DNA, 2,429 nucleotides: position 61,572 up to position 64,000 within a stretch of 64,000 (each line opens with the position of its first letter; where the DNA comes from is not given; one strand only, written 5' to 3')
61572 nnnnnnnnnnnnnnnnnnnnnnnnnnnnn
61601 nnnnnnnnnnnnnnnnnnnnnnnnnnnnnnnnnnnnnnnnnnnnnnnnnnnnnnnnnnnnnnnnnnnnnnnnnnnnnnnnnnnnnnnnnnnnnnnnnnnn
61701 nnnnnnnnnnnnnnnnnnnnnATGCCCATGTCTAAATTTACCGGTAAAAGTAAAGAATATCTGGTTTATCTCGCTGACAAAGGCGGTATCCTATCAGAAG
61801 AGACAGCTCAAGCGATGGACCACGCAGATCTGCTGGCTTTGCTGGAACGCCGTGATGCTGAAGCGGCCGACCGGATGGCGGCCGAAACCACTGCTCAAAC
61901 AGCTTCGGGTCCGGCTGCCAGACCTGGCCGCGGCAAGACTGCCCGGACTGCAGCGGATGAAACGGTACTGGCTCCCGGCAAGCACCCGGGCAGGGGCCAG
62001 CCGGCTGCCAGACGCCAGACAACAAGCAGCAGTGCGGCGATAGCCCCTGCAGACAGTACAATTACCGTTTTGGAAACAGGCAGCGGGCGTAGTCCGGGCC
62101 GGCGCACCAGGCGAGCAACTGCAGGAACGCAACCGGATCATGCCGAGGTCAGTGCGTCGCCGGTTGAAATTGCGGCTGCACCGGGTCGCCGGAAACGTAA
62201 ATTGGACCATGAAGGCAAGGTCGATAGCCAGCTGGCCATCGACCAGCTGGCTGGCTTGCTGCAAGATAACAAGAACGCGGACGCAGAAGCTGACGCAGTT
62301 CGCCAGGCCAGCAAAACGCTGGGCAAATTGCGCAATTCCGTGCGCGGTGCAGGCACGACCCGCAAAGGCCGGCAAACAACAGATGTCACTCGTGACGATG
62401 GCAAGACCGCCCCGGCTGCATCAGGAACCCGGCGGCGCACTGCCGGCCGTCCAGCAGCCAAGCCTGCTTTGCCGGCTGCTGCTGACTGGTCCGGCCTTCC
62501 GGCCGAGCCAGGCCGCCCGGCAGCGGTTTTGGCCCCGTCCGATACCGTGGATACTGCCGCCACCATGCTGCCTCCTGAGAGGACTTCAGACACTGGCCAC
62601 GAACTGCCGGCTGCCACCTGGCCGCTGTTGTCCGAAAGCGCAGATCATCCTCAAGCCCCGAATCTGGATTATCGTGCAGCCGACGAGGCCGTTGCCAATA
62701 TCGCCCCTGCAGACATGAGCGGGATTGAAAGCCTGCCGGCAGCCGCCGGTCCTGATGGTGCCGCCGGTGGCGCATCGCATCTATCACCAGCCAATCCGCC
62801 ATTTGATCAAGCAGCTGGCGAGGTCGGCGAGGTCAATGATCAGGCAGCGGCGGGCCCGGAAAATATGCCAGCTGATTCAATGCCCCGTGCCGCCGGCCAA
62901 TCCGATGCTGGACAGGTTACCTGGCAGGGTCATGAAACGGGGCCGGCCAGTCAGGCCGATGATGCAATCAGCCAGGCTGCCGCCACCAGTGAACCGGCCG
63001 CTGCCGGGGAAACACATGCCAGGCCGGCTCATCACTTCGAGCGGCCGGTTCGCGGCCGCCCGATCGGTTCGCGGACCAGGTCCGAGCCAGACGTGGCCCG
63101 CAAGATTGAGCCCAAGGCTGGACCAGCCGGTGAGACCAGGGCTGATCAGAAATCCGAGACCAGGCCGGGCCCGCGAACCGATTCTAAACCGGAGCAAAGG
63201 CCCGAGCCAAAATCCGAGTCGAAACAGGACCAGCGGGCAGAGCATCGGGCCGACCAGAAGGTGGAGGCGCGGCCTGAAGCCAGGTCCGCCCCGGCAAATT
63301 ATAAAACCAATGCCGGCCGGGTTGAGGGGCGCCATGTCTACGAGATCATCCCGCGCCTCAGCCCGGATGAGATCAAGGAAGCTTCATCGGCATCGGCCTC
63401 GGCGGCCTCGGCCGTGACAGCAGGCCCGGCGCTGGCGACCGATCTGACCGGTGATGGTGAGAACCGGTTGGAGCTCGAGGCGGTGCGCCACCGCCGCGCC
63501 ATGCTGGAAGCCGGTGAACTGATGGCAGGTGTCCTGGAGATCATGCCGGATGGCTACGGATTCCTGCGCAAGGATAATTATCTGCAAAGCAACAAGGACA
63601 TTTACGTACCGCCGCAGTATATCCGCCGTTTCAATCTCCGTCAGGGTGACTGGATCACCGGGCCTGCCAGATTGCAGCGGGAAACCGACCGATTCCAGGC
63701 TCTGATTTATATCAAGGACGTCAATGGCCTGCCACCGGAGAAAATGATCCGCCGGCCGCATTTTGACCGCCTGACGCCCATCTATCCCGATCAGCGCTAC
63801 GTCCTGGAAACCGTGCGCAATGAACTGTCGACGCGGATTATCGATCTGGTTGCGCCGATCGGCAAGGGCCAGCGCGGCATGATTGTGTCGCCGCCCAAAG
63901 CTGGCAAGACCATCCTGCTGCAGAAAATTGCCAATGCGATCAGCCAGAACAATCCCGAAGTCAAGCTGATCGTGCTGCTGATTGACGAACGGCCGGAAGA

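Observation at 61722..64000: Rho factor with ~550 extra intrinsically disordered residues between the Rho_N helix bundle and the RNA-binding domain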

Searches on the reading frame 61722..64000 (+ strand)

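Call 4: search_protein_families(library=pfam, proteins=[window:61722-64000:+], max_evalue=0.1)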
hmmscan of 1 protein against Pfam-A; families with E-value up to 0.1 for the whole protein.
window:61722-64000:+ (759 aa): 6 families
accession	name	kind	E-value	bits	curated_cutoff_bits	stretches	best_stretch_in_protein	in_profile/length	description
PF07497.18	Rho_RNA_bind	-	2.5e-29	101.3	27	1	602-673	2-73/73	Rho termination factor, RNA-binding domain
PF00006.31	ATP-synt_ab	-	7e-07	29.5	29.5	1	704-757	2-52/213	ATP synthase alpha/beta family, nucleotide-binding domain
PF08206.17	OB_RNB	-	0.0013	18.8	24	1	603-634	1-29/58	Ribonuclease B OB domain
PF19568.5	Spore_III_AA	-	0.0027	17.3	27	1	717-759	145-188/306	Sporulation stage III, protein AA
PF22707.2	S1CSD-TOTE-2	-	0.0081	16.6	27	1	601-650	3-43/60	S1/CSD-like domain 2 of the TOTE conflict systems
PF04851.21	ResIII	-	0.085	13.2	22.5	0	688-752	5-59/164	Type III restriction enzyme, res subunit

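Call 5: search_protein_families(library=ncbifam, proteins=[window:61722-64000:+], max_evalue=0.1)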
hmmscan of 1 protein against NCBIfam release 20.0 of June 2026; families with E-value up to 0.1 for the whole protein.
window:61722-64000:+ (759 aa): 16 families
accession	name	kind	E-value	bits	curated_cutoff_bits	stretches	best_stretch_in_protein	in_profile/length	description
NF006886.1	PRK09376.1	equivalog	5.2e-69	233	315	1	596-759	46-211/413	transcription termination factor Rho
TIGR00767.1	rho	equivalog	1e-67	228.8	509.45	1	590-759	40-211/415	transcription termination factor Rho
NF041509.1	paralog_Rho2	exception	7.5e-51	173.5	628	1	602-759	2-158/360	transcription termination factor Rho, short form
NF005523.0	PRK07165.1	equivalog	3.6e-06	25.9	414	1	701-754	128-181/509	ATP F0F1 synthase subunit alpha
NF045936.2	MSC_0619_alpha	exception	1.9e-05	23.5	520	1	696-754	119-177/505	MSC_0619 family F1-like ATPase alpha subunit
TIGR02858.1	spore_III_AA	equivalog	0.00011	21.6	281.3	1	703-759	100-159/272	stage III sporulation protein AA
NF045863.1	glide_MMOB1660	exception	0.00027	20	600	1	681-754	107-175/515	MMOB1660 family gliding motility ATPase complex subunit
NF009884.0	PRK13343.1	equivalog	0.00039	19.2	554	1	701-756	147-202/507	F0F1 ATP synthase subunit alpha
TIGR02546.1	III_secr_ATP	equivalog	0.00089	18.1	604.75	1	701-757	131-183/423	type III secretion system ATPase SctN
TIGR00962.1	atpA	equivalog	0.0034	16.2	484.45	1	703-749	146-194/503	F0F1 ATP synthase subunit alpha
NF004578.0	PRK05922.1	equivalog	0.011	14.5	604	1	703-743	144-184/434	type III secretion system ATPase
TIGR03324.1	alt_F1F0_F1_al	exception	0.012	14.4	750.5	1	703-748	149-192/497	alternate F1F0 ATPase, F1 subunit alpha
NF003220.0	PRK04192.1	subfamily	0.02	13.2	470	1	703-738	214-249/588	V-type ATP synthase subunit A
NF005765.0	PRK07594.1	equivalog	0.023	13.4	715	1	704-751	143-187/433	EscN/YscN/HrcN family type III secretion system ATPase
TIGR03496.1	FliI_clade1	equivalog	0.027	13.3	619.1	1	701-757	122-174/414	flagellar protein export ATPase FliI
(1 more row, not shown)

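Call 7: find_homologous_proteins(query=window:61722-64000:+)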
Query window:61722-64000:+ (759 aa): 5 proteins with E <= 0.001 among 8000 candidates.
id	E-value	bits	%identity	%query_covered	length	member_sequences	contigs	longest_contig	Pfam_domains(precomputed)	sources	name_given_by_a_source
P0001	3.2e-42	163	53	21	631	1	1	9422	PF07497.19,PF07498.19,PF00006.32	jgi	jgi:transcription termination factor Rho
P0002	9.1e-42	162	53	21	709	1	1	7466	PF07497.19,PF07498.19,PF00006.32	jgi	jgi:transcription termination factor Rho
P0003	1.1e-37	148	47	24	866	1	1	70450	PF02037.34,PF07497.19,PF07498.19,PF00006.32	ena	-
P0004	1.4e-36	144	45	25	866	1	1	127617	PF02037.34,PF07497.19,PF07498.19,PF00006.32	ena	-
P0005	2.6e-35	140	47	24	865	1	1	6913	PF02037.34,PF07497.19,PF07498.19,PF00006.32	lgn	-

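Call 8: find_related_loci(query=window:61722-64000:+, collection=genome_contigs, flank=6000)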
Query window:61722-64000:+ (759 aa) in genome_contigs; peptide patterns used: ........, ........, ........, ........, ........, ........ (x = any residue, [..] = any of these).
600 stretches matched a pattern (row limit reached: there are more); 582 encode a relative of the query (tblastn E <= 1e-3); the best 80 are kept; 80 distinct loci.
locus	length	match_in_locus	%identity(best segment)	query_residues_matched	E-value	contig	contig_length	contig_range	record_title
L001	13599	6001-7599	81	1-759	3e-96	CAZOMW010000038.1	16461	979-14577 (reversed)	MAG TPA_asm: uncultured Oscillospiraceae bacterium isolate SRP192927_co5_683 genome assembly, contig: NODE_4935_length_1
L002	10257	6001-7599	83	1-759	9e-94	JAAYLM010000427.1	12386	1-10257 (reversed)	MAG: Oscillospiraceae bacterium isolate AS15tlH2ME_27 128174_AS15, whole genome shotgun sequence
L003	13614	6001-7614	79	1-759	6e-93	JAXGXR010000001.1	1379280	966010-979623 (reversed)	MAG: Clostridia bacterium isolate AnMBR.bin495 bin495_1, whole genome shotgun sequence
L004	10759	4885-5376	83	596-759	2e-89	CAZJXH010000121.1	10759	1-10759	MAG TPA_asm: uncultured Oscillospiraceae bacterium isolate SRP302447_co2_281 genome assembly, contig: NODE_17257_length_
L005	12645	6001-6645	70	548-759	1e-88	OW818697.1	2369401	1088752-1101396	metagenome genome assembly, chromosome: 1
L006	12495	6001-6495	79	595-759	7e-89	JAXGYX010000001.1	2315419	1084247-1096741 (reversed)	MAG: Oscillospiraceae bacterium isolate AnMBR.bin523 bin523_1, whole genome shotgun sequence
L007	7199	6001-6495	79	595-759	3e-88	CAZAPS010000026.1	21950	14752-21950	MAG TPA_asm: uncultured Oscillospiraceae bacterium isolate binchicken_co59_824 genome assembly, contig: NODE_4921_length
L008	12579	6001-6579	73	580-759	3e-89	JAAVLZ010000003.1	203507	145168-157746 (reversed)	Oscillospiraceae bacterium HV4-5-C5C HV4-5-C5C_S3_Assembly_contig_3, whole genome shotgun sequence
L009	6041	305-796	79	596-759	1e-84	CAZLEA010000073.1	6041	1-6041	MAG TPA_asm: uncultured Oscillospiraceae bacterium isolate SRP274231_co1_49 genome assembly, contig: NODE_14731_length_6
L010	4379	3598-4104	76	591-759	7e-84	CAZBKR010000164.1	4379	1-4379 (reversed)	MAG TPA_asm: uncultured Oscillospiraceae bacterium isolate SRP192927_co3_880 genome assembly, contig: NODE_61134_length_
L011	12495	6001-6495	73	595-759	3e-79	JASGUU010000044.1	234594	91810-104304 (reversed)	MAG: Bacillota bacterium isolate MAG114_KBP c_000000056228, whole genome shotgun sequence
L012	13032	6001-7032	72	4-759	8e-77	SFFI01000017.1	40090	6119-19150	MAG: Clostridiales bacterium isolate W0P39.007 Contig494, whole genome shotgun sequence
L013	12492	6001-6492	70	596-759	1e-75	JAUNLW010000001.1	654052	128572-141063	MAG: Eubacteriales bacterium isolate S30M_St_6 NODE_2_length_654052_cov_39.074407, whole genome shotgun sequence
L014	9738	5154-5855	46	486-759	4e-66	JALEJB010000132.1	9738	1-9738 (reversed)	MAG: Lachnospiraceae bacterium isolate SUG50 k141_3422177, whole genome shotgun sequence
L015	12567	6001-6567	58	573-759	9e-61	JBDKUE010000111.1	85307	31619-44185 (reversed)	MAG: Syntrophomonas sp. isolate 7_bin.46_R1 c_000000470174, whole genome shotgun sequence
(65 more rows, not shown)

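Call 55: predict_structure(alignment_id=A3)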
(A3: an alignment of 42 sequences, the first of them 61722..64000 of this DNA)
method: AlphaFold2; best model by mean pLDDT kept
length: 759 residues; sequences in the alignment: 42
mean_pLDDT: 55.4   pTM: 0.37
mean pLDDT of the five models: 55.4, 55.3, 53.5, 52.3, 51.4
residues with pLDDT >= 90: 118; 70-90: 82; 50-70: 105; < 50: 454
segments of 3 or more residues with pLDDT < 50: 70-84, 86-88, 90-93, 95-166, 208-308, 314-330, 332-338, 340-358, 360-387, 389-424, 426-434, 438-488, 492-495, 497-512, 514-516, 518-547, 556-572, 712-718, 755-759
pLDDT, mean of each block of 10 residues (from residue 1): 75 97 97 97 93 90 61 42 46 44 41 38 37 37 40 40 49 71 73 78 59 39 40 41 42 39 39 44 40 39 42 40 41 42 40 39 38 39 40 39 38 38 41 47 41 39 41 41 48 47 44 44 36 31 42 51 41 54 82 73 94 88 92 96 94 94 95 90 67 66 55 45 56 73 72 46
secondary structure, 60 per line:
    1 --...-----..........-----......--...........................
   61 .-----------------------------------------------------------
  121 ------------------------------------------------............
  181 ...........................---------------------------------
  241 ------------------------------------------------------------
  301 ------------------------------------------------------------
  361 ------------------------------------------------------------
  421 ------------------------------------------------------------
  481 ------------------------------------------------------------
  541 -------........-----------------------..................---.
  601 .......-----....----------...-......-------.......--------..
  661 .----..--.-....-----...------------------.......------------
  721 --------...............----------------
elements in order (helices of 4 or more, strands of 3 or more residues): H11-20 H26-31 H34-61 H169-207 H548-555 H579-596 E600-607 E613-616 E627-629 H631-636 E644-650 E659-661 H672-675 H702-708 H729-743

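Call 61: search_protein_representatives(protein=window:61722-64000:+)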
Query: 759 residues. Proteins with E-value up to 0.001 (for the whole library): 6372; up to 1e-10: 3838; up to 1e-30: 1045. The best 150 are listed.
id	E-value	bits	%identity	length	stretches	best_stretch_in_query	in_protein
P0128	1.9e-82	294.4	44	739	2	405-759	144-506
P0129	4.0e-82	293.3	43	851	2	294-759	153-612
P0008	6.6e-80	286.0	79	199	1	595-759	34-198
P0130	6.6e-79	282.7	63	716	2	588-759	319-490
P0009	1.4e-77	278.3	78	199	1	582-738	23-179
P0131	1.9e-77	277.8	50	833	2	588-759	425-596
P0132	1.4e-75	271.7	67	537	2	600-759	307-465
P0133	2.4e-73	264.3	38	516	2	570-759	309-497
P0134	2.5e-69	251.0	75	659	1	600-759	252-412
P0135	5.5e-68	246.6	74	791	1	601-759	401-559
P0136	1.5e-67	245.1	65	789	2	599-759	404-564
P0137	2.4e-66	241.1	47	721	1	462-759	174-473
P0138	5.0e-64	233.5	55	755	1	527-759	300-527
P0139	1.3e-63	232.2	67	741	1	596-759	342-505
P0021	6.1e-61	223.3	64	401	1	595-759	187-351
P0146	2.2e-56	208.2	64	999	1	592-759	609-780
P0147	3.2e-56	207.7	65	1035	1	602-759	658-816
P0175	5.2e-52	193.8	63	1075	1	602-759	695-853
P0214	2.3e-49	185.0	41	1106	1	424-759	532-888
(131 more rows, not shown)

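Call 78: list_cluster_members(proteins=[P0214, P0175, P0147, P0146, P0131, P0129])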
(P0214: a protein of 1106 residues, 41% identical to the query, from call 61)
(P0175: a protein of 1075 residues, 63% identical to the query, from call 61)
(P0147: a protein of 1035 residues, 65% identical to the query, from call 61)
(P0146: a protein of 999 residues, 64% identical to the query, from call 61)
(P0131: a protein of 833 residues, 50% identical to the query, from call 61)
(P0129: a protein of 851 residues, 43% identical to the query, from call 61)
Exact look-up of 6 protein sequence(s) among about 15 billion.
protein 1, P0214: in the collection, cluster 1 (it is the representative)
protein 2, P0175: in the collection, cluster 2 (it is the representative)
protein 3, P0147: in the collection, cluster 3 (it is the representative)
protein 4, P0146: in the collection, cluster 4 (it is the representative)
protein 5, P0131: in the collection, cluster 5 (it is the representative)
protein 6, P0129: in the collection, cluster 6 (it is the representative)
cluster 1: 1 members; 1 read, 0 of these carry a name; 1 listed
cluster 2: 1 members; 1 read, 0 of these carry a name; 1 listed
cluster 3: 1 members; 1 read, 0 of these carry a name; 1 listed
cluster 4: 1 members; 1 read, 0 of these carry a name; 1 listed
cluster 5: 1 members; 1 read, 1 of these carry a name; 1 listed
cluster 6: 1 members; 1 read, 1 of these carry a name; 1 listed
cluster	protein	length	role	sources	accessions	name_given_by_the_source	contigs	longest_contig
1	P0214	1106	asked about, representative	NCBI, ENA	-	-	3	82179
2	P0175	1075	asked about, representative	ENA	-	-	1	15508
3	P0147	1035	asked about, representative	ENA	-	-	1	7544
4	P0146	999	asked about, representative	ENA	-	-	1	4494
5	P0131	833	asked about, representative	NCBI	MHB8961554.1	MAG: transcription termination factor Rho [Saccharofermentanales bacterium]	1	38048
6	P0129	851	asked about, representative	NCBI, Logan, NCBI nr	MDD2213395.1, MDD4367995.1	MAG: transcription termination factor Rho [Oscillospiraceae bacterium] | transcription termination factor Rho [Oscillospiraceae bacterium]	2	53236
